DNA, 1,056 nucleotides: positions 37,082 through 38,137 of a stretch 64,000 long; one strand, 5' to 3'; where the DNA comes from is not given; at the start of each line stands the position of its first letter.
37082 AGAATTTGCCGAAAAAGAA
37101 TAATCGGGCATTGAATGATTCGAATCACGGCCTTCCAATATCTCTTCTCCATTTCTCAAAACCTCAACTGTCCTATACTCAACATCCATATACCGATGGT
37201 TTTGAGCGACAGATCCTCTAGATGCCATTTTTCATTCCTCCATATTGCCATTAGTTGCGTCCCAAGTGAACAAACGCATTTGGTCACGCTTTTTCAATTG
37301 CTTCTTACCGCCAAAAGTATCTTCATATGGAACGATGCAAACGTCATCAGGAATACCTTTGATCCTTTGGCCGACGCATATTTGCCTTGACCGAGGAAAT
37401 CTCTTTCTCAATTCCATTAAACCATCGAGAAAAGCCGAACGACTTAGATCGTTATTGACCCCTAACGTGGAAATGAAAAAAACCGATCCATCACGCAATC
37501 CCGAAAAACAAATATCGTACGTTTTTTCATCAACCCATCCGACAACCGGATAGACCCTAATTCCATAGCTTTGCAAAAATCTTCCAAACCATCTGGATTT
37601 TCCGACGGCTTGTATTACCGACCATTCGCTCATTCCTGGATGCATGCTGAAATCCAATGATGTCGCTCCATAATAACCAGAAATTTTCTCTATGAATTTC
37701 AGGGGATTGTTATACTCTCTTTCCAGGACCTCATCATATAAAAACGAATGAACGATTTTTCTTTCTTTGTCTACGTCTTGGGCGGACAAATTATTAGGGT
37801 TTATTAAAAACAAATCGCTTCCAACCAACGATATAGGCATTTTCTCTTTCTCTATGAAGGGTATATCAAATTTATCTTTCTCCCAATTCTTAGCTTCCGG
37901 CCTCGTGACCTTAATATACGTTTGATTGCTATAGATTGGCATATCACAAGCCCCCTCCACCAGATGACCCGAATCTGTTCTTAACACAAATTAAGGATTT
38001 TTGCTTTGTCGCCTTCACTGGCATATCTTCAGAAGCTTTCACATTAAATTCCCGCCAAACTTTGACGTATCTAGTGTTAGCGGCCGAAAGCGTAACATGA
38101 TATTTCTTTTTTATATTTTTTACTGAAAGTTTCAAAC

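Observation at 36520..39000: AT-rich five-gene cassette (XRE, ImmA/IrrE, DUF4417-like, two orphans) with no mobility genes: candidate undescribed conflict or defence module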

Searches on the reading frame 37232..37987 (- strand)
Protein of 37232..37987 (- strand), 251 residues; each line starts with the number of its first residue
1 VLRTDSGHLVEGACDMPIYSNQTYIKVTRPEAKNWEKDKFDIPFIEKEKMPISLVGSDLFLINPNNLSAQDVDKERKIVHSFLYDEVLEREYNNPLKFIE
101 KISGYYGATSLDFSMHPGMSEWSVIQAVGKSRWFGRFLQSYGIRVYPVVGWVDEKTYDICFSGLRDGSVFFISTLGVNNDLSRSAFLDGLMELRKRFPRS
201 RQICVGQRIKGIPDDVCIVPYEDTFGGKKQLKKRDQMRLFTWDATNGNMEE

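Call 3: search_protein_families(library=pfam, proteins=[window:37232-37987:-], max_evalue=1)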
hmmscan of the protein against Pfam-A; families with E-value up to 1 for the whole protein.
window:37232-37987:- (251 aa): 2 families
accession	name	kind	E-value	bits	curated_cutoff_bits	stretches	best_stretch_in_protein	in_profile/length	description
PF14386.11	DUF4417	-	8.3e-28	97.5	28.9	1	39-213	6-173/183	Domain of unknown function (DUF4417)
PF02375.23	JmjN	-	0.096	13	26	1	90-104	8-22/34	jmjN domain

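Call 4: search_protein_families(library=padloc, proteins=[window:37232-37987:-], max_evalue=1)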
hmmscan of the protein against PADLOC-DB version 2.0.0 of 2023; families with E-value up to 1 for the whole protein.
window:37232-37987:- (251 aa): 0 families

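Call 5: search_protein_families(library=phrogs, proteins=[window:37232-37987:-], max_evalue=1)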
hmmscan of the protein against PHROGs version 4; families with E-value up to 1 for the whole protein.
window:37232-37987:- (251 aa): 3 families
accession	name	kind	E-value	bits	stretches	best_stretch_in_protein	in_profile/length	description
phrog_940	-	DNA, RNA and nucleotide metabolism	1.3e-28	101.3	1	36-215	170-345/388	nuclease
phrog_8680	-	unknown function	2.6e-25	89.9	1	29-220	20-204/221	-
phrog_36086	-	unknown function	0.13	13.4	0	123-140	64-81/89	-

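Call 6: search_protein_families(library=ncbifam, proteins=[window:37232-37987:-], max_evalue=1)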
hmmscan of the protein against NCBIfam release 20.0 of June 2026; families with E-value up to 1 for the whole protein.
window:37232-37987:- (251 aa): 1 family
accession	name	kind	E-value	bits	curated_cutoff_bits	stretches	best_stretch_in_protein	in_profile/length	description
NF047542.1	telomere_Tap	equivalog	0.12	11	600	1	140-200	490-553/695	telomere-associated protein Tap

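Call 9: find_homologous_proteins(query=window:37232-37942:-)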
Query window:37232-37942:- (236 aa): 58 proteins with E <= 0.001 among 357 candidates.
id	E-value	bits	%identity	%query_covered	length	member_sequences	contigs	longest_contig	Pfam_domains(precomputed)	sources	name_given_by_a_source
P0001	5.4e-159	545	100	100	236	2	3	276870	PF14386.12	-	-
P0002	3.0e-122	425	77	97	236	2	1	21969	PF14386.12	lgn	-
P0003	9.2e-121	420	76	97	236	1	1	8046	PF14386.12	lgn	-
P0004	1.4e-119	416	72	97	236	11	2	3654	PF14386.12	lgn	-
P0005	2.6e-119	415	74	97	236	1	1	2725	PF14386.12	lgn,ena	-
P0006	4.1e-119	414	75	97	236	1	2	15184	PF14386.12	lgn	-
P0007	5.4e-119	414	74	97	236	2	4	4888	PF14386.12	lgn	-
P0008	1.2e-118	413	73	97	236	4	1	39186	PF14386.12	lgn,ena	-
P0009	1.6e-118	412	73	100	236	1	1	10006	PF14386.12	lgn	-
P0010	1.1e-117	410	74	97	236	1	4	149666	PF14386.12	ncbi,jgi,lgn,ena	-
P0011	1.8e-117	409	74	97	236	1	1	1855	PF14386.12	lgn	-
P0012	6.9e-116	404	73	97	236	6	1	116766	PF14386.12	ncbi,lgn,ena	-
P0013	9.4e-116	403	72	97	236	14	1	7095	PF14386.12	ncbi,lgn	-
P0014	1.7e-115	403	72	97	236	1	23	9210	PF14386.12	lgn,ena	-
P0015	7.3e-115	400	71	97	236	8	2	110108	PF14386.12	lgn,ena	-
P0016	1.3e-114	400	71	97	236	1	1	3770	PF14386.12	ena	-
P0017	1.7e-114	399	71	97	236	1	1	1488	PF14386.12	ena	-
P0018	8.8e-113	394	69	97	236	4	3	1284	PF14386.12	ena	-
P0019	1.7e-112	393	71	97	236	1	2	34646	PF14386.12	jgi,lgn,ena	jgi:hypothetical protein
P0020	9.4e-112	390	69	97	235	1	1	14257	PF14386.12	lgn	-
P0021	1.3e-111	390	71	97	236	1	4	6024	PF14386.12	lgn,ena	-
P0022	1.0e-110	387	74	92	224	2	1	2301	PF14386.12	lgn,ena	-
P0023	2.4e-110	386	76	89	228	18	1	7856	PF14386.12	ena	-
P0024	7.5e-110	384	72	92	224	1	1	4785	PF14386.12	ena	-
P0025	1.7e-109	383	68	97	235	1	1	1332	PF14386.12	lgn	-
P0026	2.1e-109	383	71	97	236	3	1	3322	PF14386.12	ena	-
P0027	1.7e-105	370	66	97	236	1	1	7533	PF14386.12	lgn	-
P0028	2.1e-104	366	66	97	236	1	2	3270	PF14386.12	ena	-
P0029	9.1e-93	328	74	81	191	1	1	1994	PF14386.12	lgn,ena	-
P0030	1.1e-87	312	57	97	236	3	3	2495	PF14386.12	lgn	-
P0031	2.1e-87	311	70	78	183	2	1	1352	PF14386.12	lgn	-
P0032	7.2e-83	296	56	97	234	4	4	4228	PF14386.12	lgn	-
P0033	1.3e-82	295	55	97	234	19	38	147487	PF14386.12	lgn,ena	-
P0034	2.1e-78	281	69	72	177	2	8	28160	PF14386.12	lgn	-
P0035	4.0e-76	274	74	64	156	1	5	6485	PF14386.12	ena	-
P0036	6.0e-73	263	73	63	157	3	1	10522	PF14386.12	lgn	-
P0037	2.1e-72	262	52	97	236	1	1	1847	PF14386.12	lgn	-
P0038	2.6e-71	258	52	98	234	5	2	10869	PF14386.12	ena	-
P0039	3.9e-69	251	50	97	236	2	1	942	PF14386.12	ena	-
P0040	1.5e-66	242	47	97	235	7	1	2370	PF14386.12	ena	-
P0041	2.4e-66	242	47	97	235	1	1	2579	PF14386.12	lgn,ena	-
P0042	1.3e-64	236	47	97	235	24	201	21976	PF14386.12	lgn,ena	-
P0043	1.4e-64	236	47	97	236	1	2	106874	PF14386.12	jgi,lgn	-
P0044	5.6e-64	234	47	97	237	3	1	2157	PF14386.12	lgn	-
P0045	5.7e-64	234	47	97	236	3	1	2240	PF14386.12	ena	-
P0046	4.0e-63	231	46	97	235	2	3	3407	PF14386.12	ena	-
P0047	1.7e-62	229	46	97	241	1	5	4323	PF14386.12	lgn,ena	-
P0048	2.2e-62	229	47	97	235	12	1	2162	PF14386.12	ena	-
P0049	9.8e-62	227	47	97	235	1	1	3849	PF14386.12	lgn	-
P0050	1.9e-61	226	73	57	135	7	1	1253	PF14386.12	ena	-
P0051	3.8e-61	225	47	97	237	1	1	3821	PF14386.12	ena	-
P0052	8.6e-61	223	46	97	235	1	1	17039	PF14386.12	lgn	-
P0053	2.8e-60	222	50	90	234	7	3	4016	PF14386.12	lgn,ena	-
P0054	8.8e-60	220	45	97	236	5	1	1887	PF14386.12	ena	-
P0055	1.8e-56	209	44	97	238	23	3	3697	PF14386.12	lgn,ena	-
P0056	1.1e-55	207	43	97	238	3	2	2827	PF14386.12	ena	-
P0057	4.4e-53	198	50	76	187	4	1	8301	PF14386.12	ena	-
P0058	1.5e-52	196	41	97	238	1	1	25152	PF14386.12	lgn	-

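Call 13: find_encoding_contigs(protein=P0010, flank=8000, max_places=4)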
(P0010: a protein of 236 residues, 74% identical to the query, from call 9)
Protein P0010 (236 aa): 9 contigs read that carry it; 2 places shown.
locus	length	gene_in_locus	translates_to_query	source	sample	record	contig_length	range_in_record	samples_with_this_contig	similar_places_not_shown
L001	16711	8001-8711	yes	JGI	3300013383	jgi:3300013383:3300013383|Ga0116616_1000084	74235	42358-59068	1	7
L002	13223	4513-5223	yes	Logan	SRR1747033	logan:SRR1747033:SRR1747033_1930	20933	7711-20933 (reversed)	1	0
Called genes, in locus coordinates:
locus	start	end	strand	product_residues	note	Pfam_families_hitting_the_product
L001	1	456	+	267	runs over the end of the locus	PF00398:RrnaAD, PF13847:Methyltransf_31 (faint), PF13649:Methyltransf_25 (weak)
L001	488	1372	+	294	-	PF22700:MVD-like_N (faint), PF00288:GHMP_kinases_N, PF08544:GHMP_kinases_C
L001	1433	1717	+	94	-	-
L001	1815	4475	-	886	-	PF01326:PPDK_N, PF00391:PEP-utilizers, PF02896:PEP-utilizers_C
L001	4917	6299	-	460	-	PF01637:ATPase_2, PF13191:AAA_16 (weak), PF13173:AAA_14, PF13401:AAA_22, PF03008:DUF234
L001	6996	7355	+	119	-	PF13560:HTH_31, PF12844:HTH_19 (weak), PF01381:HTH_3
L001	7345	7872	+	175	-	PF06114:Peptidase_M78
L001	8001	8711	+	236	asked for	PF14386:DUF4417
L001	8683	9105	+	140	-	-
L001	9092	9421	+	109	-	-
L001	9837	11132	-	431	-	PF00483:NTP_transferase, PF12804:NTP_transf_3, PF13242:Hydrolase_like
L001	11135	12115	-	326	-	PF00288:GHMP_kinases_N, PF08544:GHMP_kinases_C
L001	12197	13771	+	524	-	PF00370:FGGY_N, PF02782:FGGY_C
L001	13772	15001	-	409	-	PF00924:MS_channel_2nd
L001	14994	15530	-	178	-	-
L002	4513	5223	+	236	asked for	PF14386:DUF4417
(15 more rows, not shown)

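Call 15: find_encoding_contigs(protein=P0033, flank=8000, max_places=4)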
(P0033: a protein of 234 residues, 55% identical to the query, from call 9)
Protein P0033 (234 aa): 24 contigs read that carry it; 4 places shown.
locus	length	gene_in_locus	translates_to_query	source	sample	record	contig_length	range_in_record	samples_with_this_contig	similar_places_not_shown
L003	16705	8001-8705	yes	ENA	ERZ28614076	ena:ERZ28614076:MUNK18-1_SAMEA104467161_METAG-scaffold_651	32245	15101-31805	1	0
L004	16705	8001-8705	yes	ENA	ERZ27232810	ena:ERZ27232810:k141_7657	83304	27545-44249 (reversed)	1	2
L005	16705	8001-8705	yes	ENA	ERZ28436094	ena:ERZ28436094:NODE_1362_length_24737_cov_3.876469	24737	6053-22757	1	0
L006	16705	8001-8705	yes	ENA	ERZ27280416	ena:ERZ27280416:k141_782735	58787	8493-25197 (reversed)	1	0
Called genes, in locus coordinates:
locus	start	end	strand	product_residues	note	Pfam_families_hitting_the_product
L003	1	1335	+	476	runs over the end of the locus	PF02934:GatB_N, PF02637:GatB_Yqey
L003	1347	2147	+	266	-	PF08876:DUF1836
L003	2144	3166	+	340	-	PF00106:adh_short (weak), PF01073:3Beta_HSD, PF01370:Epimerase, PF02719:Polysacc_synt_2, PF04321:RmlD_sub_bind, PF07993:NAD_binding_4 (faint), PF08659:KR (weak), PF16363:GDP_Man_Dehyd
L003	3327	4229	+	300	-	PF12146:Hydrolase_4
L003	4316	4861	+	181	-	-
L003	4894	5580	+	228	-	PF01048:PNP_UDP_1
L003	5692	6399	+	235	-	PF00300:His_Phos_1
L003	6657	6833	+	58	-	-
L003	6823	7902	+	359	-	PF01381:HTH_3 (weak)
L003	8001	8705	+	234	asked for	PF14386:DUF4417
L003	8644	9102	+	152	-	-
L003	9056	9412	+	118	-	-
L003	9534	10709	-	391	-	PF01545:Cation_efflux, PF16916:ZT_dimer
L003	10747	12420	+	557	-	-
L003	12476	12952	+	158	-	PF01668:SmpB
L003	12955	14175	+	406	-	-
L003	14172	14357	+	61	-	-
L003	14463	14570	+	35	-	-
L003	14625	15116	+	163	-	PF00383:dCMP_cyt_deam_1, PF14437:MafB19-deam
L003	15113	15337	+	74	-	-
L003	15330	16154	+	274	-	PF02463:SMC_N, PF00005:ABC_tran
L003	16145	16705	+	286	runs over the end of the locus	PF00005:ABC_tran, PF02463:SMC_N (weak), PF13175:AAA_15 (weak), PF13304:AAA_21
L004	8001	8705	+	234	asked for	PF14386:DUF4417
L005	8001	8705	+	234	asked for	PF14386:DUF4417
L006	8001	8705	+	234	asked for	PF14386:DUF4417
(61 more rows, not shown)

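Call 16: find_encoding_contigs(protein=P0043, flank=8000, max_places=4)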
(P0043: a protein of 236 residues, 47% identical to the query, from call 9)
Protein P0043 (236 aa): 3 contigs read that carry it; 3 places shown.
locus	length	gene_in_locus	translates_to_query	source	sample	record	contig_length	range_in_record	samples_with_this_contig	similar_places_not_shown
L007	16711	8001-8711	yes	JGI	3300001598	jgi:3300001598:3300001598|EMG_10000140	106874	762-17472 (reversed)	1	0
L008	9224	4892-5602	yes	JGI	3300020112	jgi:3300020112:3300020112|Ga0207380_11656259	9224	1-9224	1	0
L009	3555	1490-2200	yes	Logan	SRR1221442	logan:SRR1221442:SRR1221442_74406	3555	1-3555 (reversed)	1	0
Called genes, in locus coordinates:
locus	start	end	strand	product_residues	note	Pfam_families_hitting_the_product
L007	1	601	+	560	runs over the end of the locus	PF00753:Lactamase_B, PF12706:Lactamase_B_2 (weak), PF22505:RNase_J_b_CASP, PF07521:RMMBL, PF17770:RNase_J_C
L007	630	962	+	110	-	PF06133:Com_YlbF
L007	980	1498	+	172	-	PF02618:YceG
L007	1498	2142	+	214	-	PF01135:PCMT, PF01596:Methyltransf_3, PF08704:GCD14 (weak), PF13847:Methyltransf_31, PF13578:Methyltransf_24, PF13649:Methyltransf_25 (weak)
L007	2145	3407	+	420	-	PF01136:Peptidase_U32, PF16325:Peptidase_U32_C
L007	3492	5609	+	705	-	PF12437:GSIII_N, PF00120:Gln-synt_C, PF18318:Gln-synt_C-ter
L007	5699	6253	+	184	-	-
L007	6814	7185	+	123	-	PF12844:HTH_19 (weak), PF13560:HTH_31, PF01381:HTH_3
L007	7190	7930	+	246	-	PF06114:Peptidase_M78 (faint)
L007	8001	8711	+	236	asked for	PF14386:DUF4417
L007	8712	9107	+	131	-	-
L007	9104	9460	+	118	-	-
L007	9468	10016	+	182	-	-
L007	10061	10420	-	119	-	-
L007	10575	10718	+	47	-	-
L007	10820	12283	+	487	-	PF04326:SLFN_AlbA_2, PF13749:HATPase_c_4, PF21247:Fic-like_C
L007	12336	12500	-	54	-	PF03869:Arc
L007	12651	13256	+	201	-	PF00239:Resolvase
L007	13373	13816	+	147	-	PF15956:DUF4760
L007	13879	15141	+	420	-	-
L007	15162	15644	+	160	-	-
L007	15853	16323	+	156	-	-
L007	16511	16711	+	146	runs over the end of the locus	PF09851:SHOCT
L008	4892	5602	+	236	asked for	PF14386:DUF4417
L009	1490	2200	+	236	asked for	PF14386:DUF4417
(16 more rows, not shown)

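Call 17: find_encoding_contigs(protein=P0058, flank=8000, max_places=4)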
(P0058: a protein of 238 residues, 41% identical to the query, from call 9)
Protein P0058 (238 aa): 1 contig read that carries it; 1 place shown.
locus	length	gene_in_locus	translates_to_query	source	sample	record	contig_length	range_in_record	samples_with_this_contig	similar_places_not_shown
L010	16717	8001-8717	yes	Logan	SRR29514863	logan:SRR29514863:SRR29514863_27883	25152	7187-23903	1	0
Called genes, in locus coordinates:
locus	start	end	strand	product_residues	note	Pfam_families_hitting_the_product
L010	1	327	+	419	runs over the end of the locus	PF01266:DAO (faint), PF01494:FAD_binding_3 (faint), PF07992:Pyr_redox_2, PF00070:Pyr_redox (weak)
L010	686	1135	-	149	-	-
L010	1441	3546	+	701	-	PF12161:HsdM_N, PF02384:N6_Mtase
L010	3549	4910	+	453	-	PF01420:Methylase_S (faint)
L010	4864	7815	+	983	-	PF04313:HSDR_N, PF04851:ResIII, PF18766:SWI2_SNF2, PF22679:T1R_D3-like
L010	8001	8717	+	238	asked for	PF14386:DUF4417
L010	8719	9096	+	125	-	-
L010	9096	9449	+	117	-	-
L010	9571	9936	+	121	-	PF13560:HTH_31, PF12844:HTH_19 (weak), PF01381:HTH_3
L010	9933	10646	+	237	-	PF06114:Peptidase_M78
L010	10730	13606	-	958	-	PF02463:SMC_N (weak), PF13476:AAA_23, PF13514:AAA_27 (weak), PF13555:AAA_29, PF13558:SbcC_Walker_B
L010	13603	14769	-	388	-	PF00149:Metallophos, PF12850:Metallophos_2 (faint), PF12320:SbcD_C (weak)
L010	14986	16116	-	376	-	PF00005:ABC_tran, PF02463:SMC_N (faint), PF13304:AAA_21 (weak)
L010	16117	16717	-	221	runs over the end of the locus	PF00528:BPD_transp_1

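Call 29: find_encoding_contigs(protein=window:37232-37942:-, flank=10000, max_places=4)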
Protein window:37232-37942:- (236 aa): 4 contigs read that carry it; 4 places shown.
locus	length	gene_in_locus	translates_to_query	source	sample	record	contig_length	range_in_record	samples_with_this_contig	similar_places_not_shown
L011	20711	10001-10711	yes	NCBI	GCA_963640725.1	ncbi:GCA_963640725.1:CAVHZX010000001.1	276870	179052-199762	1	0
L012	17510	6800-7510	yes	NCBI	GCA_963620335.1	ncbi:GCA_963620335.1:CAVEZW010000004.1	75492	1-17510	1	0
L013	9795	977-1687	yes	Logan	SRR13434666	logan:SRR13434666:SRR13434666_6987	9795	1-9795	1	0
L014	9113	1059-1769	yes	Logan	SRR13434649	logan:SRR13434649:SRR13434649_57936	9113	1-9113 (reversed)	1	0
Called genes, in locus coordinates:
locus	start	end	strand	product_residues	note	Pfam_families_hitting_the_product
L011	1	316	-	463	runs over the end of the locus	PF00535:Glycos_transf_2, PF13641:Glyco_tranf_2_3, PF13632:Glyco_trans_2_3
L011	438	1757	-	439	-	PF05496:RuvB_N, PF20720:nSTAND3 (weak), PF00004:AAA, PF07728:AAA_5 (weak), PF13173:AAA_14 (weak), PF16193:AAA_assoc_2, PF21960:RCF1-5-like_lid (weak), PF12002:MgsA_C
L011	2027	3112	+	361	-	PF10974:DUF2804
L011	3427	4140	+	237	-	PF04055:Radical_SAM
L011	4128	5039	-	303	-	PF00070:Pyr_redox (faint), PF00890:FAD_binding_2 (weak), PF01266:DAO (weak), PF07992:Pyr_redox_2, PF12831:FAD_oxidored, PF13450:NAD_binding_8 (weak), PF13738:Pyr_redox_3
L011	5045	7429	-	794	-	PF03477:ATP-cone, PF13597:NRDD, PF00085:Thioredoxin (weak), PF00462:Glutaredoxin (weak)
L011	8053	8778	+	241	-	PF01741:MscL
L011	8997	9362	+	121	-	PF12844:HTH_19 (weak), PF01381:HTH_3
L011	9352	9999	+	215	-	PF06114:Peptidase_M78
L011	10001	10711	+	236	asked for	PF14386:DUF4417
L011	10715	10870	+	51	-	-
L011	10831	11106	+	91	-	-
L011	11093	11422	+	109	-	-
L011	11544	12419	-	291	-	PF14397:ATPgrasp_ST (faint), PF02655:ATP-grasp_3, PF08443:RimK, PF02955:GSH-S_ATP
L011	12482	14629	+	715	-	PF00795:CN_hydrolase, PF02540:NAD_synthase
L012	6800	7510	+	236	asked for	PF14386:DUF4417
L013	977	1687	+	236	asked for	PF14386:DUF4417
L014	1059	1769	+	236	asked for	PF14386:DUF4417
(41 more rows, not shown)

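Call 30: find_related_loci(query=A3, collection=genome_contigs, flank=10000)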
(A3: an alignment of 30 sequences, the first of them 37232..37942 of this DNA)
Query A3 (236 aa) in genome_contigs; peptide patterns used: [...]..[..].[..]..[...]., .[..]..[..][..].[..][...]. (x = any residue, [..] = any of these).
72 stretches matched a pattern; 24 encode a relative of the query (tblastn E <= 1e-3); 24 distinct loci.
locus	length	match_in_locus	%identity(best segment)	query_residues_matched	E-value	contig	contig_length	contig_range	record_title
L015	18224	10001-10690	79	1-230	5e-128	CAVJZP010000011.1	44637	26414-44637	Oscillospiraceae bacterium isolate H07658-L1_cleanbin_000010 genome assembly, contig: Spades_H07658-L1_contig_172, whole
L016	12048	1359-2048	75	1-230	9e-123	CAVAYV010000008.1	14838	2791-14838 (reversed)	bacterium isolate H07662-L1_cleanbin_000003 genome assembly, contig: Spades_H07662-L1_contig_208, whole genome shotgun s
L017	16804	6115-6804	73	1-230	1e-121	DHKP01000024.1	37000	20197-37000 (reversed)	MAG TPA_asm: Bacillales bacterium UBA4691 UBA4691_contig_2146, whole genome shotgun sequence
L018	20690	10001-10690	74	1-230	2e-121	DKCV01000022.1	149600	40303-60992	MAG TPA_asm: Bacillales bacterium UBA6865 UBA6865_contig_756, whole genome shotgun sequence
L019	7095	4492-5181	72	1-230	1e-119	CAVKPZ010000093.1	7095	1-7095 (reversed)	Lachnospiraceae bacterium isolate H07689-L1_cleanbin_000017 genome assembly, contig: Spades_H07689-L1_contig_5257, whole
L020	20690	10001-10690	71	1-230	5e-119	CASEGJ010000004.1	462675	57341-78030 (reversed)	uncultured Bacillales bacterium isolate SI.O46.metabat-bins.30 genome assembly, contig: SI.O46.metabat-bins.30.fa_k141_1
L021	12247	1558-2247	73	1-230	2e-118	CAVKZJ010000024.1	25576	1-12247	bacterium isolate H07658-L1_cleanbin_000008 genome assembly, contig: Spades_H07658-L1_contig_398, whole genome shotgun s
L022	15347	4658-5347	73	1-230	2e-117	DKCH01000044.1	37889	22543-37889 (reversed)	MAG TPA_asm: Bacillales bacterium UBA6879 UBA6879_contig_181, whole genome shotgun sequence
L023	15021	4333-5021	70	1-230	1e-92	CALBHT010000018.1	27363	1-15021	MAG TPA_asm: uncultured Bacillales bacterium isolate SRR1747044_bin.63_CONCOCT_v1.1_MAG genome assembly, contig: ERZ8082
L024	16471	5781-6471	77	1-230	2e-102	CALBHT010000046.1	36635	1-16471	MAG TPA_asm: uncultured Bacillales bacterium isolate SRR1747044_bin.63_CONCOCT_v1.1_MAG genome assembly, contig: ERZ8082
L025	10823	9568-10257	51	1-230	4e-74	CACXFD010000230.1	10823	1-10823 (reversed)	MAG: uncultured Lachnospiraceae bacterium isolate RUG11204 genome assembly, contig: RUG11204_asm_230, whole genome shotg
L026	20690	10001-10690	47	1-230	4e-72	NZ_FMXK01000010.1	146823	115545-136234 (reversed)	Butyrivibrio sp. INlla18, whole genome shotgun sequence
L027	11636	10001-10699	46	1-233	2e-71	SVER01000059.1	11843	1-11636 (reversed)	MAG: Pseudobutyrivibrio ruminis isolate SIG311 NODE_3506_length_11843_cov_17.833758, whole genome shotgun sequence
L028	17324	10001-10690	47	1-230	8e-70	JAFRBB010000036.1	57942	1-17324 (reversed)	MAG: Eubacteriaceae bacterium isolate RGIG2333 Goat_Ileum-1__c113629, whole genome shotgun sequence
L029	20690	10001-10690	48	1-230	3e-68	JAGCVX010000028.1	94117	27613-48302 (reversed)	MAG: Clostridiales bacterium isolate RGIG10171 Yak_Rumen-4__c1402286, whole genome shotgun sequence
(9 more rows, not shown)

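Call 35: predict_structure(alignment_id=A3)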
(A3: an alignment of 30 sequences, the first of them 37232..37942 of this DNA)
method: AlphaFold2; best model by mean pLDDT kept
length: 236 residues; sequences in the alignment: 30
mean_pLDDT: 88.1   pTM: 0.85
mean pLDDT of the five models: 88.1, 87.9, 87.6, 86.7, 84.7
residues with pLDDT >= 90: 156; 70-90: 53; 50-70: 16; < 50: 11
segments of 3 or more residues with pLDDT < 50: 221-225, 231-236
pLDDT, mean of each block of 10 residues (from residue 1): 84 92 97 90 87 88 92 95 95 95 94 98 97 96 98 95 85 98 97 91 87 56 49 39
secondary structure, 60 per line:
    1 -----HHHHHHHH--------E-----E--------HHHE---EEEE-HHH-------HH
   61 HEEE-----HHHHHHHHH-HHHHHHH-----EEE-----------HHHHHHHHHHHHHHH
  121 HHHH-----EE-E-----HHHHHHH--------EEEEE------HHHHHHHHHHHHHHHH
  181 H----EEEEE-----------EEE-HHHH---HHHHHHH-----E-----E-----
elements in order: H6-13 E44-47 E62-64 H70-78 H80-86 E92-94 H106-124 H139-145 E154-158 H165-181 E186-190 E202-204 H206-209 H213-219
